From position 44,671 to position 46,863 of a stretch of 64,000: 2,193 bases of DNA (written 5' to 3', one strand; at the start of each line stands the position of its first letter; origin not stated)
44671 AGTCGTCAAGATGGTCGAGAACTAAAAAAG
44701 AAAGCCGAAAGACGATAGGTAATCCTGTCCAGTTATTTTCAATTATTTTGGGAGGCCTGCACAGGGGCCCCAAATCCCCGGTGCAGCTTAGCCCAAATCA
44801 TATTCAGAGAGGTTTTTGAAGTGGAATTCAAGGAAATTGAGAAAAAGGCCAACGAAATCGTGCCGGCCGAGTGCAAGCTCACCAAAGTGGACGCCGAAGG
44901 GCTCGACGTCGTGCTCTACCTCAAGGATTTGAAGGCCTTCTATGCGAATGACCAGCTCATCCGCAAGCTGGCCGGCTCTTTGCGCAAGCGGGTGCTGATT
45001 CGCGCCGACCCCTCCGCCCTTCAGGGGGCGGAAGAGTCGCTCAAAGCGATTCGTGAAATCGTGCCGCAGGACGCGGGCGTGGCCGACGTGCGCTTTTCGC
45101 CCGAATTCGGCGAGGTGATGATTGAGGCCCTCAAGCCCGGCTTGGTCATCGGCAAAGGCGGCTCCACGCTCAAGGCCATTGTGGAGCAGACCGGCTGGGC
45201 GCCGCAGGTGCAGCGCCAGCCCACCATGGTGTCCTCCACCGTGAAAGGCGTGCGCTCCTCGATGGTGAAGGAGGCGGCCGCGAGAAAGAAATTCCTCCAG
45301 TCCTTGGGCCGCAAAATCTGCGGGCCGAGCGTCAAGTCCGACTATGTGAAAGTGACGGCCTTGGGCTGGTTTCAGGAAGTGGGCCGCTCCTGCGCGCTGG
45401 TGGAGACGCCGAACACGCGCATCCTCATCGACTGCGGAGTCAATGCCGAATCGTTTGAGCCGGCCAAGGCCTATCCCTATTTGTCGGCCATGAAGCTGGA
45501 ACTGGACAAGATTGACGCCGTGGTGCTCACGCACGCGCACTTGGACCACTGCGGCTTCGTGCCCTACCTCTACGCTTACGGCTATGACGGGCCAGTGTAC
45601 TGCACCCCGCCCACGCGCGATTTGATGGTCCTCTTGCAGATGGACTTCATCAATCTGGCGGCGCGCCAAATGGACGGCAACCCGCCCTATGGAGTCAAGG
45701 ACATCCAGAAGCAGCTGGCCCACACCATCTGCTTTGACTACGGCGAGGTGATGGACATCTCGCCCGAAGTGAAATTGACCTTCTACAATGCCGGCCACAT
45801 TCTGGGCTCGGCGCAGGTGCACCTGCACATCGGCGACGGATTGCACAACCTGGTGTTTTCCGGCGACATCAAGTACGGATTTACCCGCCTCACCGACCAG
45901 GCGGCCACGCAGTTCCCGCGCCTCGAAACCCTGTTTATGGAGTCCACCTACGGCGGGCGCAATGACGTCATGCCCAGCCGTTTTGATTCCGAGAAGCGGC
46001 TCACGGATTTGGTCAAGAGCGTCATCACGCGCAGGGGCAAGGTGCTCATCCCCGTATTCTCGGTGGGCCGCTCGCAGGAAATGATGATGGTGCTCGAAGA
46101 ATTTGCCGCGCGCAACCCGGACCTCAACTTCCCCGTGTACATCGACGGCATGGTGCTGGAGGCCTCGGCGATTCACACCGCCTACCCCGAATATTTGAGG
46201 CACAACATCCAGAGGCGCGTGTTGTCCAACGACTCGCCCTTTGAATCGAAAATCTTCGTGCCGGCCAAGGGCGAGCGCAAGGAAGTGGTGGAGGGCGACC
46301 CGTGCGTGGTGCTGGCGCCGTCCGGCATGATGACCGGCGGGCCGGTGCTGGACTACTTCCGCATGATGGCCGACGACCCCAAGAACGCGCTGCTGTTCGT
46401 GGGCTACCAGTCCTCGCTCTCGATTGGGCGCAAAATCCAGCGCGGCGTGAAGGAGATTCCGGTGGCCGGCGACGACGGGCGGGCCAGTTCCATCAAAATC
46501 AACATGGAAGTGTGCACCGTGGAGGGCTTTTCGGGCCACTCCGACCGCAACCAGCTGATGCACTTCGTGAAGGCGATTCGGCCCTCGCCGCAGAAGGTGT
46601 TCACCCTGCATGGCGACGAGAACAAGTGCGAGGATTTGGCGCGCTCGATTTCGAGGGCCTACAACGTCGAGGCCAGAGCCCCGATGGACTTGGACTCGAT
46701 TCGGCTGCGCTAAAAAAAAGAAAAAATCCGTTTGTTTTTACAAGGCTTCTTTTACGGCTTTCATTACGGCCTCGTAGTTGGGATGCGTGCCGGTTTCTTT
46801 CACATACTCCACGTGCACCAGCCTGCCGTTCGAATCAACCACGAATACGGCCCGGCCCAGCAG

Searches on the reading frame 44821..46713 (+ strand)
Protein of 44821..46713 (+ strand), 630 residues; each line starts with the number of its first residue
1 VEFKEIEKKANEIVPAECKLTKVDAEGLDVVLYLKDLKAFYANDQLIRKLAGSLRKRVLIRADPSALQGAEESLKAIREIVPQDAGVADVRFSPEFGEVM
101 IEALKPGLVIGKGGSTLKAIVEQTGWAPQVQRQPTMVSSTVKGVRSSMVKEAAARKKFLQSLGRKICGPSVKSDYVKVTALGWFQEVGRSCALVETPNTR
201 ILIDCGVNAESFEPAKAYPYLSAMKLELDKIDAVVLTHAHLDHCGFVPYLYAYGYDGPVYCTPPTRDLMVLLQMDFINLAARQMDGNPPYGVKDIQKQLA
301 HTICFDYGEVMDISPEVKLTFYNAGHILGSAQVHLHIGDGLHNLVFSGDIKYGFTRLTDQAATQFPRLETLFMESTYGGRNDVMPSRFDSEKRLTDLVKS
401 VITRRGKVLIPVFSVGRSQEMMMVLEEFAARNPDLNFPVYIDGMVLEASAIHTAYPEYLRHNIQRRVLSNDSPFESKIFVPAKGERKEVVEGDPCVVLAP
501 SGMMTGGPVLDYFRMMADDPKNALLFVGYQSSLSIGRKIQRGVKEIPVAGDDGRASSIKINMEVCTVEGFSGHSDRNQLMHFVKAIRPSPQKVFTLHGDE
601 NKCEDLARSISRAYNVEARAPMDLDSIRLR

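Call 13: search_protein_families(library=pfam, proteins=[window:44821-46713:+], max_evalue=0.0001)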
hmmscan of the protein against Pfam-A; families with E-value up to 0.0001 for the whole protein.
window:44821-46713:+ (630 aa): 6 families
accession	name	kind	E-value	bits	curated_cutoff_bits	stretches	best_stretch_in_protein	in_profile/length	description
PF10996.14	Beta-Casp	-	1.4e-25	90.6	27.7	1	419-539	2-120/120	Beta-Casp domain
PF17214.9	KH_TffA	-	5.6e-19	68.3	22.6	1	3-67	4-68/68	Transcription termination factor FttA, KH domain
PF07521.17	RMMBL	-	3.9e-17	62.4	21.6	1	558-621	2-63/63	Zn-dependent metallo-hydrolase RNA specificity domain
PF00753.33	Lactamase_B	-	8.9e-17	62.1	22.7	1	188-252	5-65/196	Metallo-beta-lactamase superfamily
PF16661.11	Lactamase_B_6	-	1.6e-12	47.6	27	1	193-333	1-147/193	Metallo-beta-lactamase superfamily domain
PF12706.13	Lactamase_B_2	-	1.7e-11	44.6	27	1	199-376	1-165/200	Beta-lactamase superfamily domain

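Call 45: find_homologous_proteins(query=window:44821-46713:+, max_evalue=1e-50)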
Query window:44821-46713:+ (630 aa): 7931 proteins with E <= 1e-50 among 8000 candidates; the best 120 are listed.
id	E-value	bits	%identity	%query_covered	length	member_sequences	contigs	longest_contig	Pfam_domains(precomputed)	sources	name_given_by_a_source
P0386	0.0e+0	1430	100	100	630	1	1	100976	PF12706.14,PF16661.12,PF23023.2,PF17214.10,PF07521.18,PF10996.15,PF00753.34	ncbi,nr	ncbi:Ribonuclease J [uncultured archaeon]|nr:Ribonuclease J [uncultured archaeon]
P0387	0.0e+0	1321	91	100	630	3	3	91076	PF12706.14,PF16661.12,PF23023.2,PF17214.10,PF07521.18,PF10996.15,PF00753.34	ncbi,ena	-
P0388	0.0e+0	1304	89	100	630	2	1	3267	PF12706.14,PF16661.12,PF23023.2,PF17214.10,PF07521.18,PF10996.15,PF00753.34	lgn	-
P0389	0.0e+0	1295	88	100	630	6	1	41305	PF12706.14,PF16661.12,PF23023.2,PF17214.10,PF07521.18,PF10996.15,PF00753.34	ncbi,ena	-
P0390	0.0e+0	1201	81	99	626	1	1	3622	PF12706.14,PF16661.12,PF23023.2,PF17214.10,PF07521.18,PF10996.15,PF00753.34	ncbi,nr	ncbi:MAG: beta-CASP ribonuclease aCPSF1 [Candidatus Micrarchaeota archaeon]|nr:beta-CASP ribonucleas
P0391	0.0e+0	1197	81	99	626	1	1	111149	PF12706.14,PF16661.12,PF23023.2,PF17214.10,PF07521.18,PF10996.15,PF00753.34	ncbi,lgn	-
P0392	0.0e+0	1178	80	100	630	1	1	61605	PF12706.14,PF16661.12,PF00013.36,PF23023.2,PF17214.10,PF07521.18,PF10996.15,PF00753.34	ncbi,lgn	-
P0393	0.0e+0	1175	79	100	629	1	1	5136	PF12706.14,PF16661.12,PF23023.2,PF17214.10,PF07521.18,PF10996.15,PF00753.34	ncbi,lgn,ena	-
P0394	0.0e+0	1161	78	100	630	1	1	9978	PF12706.14,PF16661.12,PF23023.2,PF17214.10,PF07521.18,PF10996.15,PF00753.34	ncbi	ncbi:MAG: beta-CASP ribonuclease aCPSF1 [Candidatus Micrarchaeota archaeon]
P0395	0.0e+0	1155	76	100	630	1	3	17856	PF12706.14,PF16661.12,PF23023.2,PF17214.10,PF07521.18,PF10996.15,PF00753.34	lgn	-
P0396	0.0e+0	1141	77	100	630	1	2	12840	PF12706.14,PF16661.12,PF23023.2,PF17214.10,PF07521.18,PF10996.15,PF00753.34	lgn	-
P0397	0.0e+0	1138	76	100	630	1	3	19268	PF12706.14,PF16661.12,PF23023.2,PF17214.10,PF07521.18,PF10996.15,PF00753.34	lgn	-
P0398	0.0e+0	1126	75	100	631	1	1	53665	PF12706.14,PF16661.12,PF23023.2,PF17214.10,PF07521.18,PF10996.15,PF00753.34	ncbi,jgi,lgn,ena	ncbi:MAG: beta-CASP ribonuclease aCPSF1 [Candidatus Micrarchaeia archaeon]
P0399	0.0e+0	1117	73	100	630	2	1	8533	PF12706.14,PF07650.24,PF16661.12,PF23023.2,PF17214.10,PF07521.18,PF10996.15,PF00753.34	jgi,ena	-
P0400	0.0e+0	1115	75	100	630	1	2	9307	PF12706.14,PF16661.12,PF23023.2,PF17214.10,PF07521.18,PF10996.15,PF00753.34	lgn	-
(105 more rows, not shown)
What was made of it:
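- Every named best hit to aCPSF1/FttA is Micrarchaeota or Micrarchaeia, up to 81% identity for named hits and 91% for unnamed ones (call 45).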
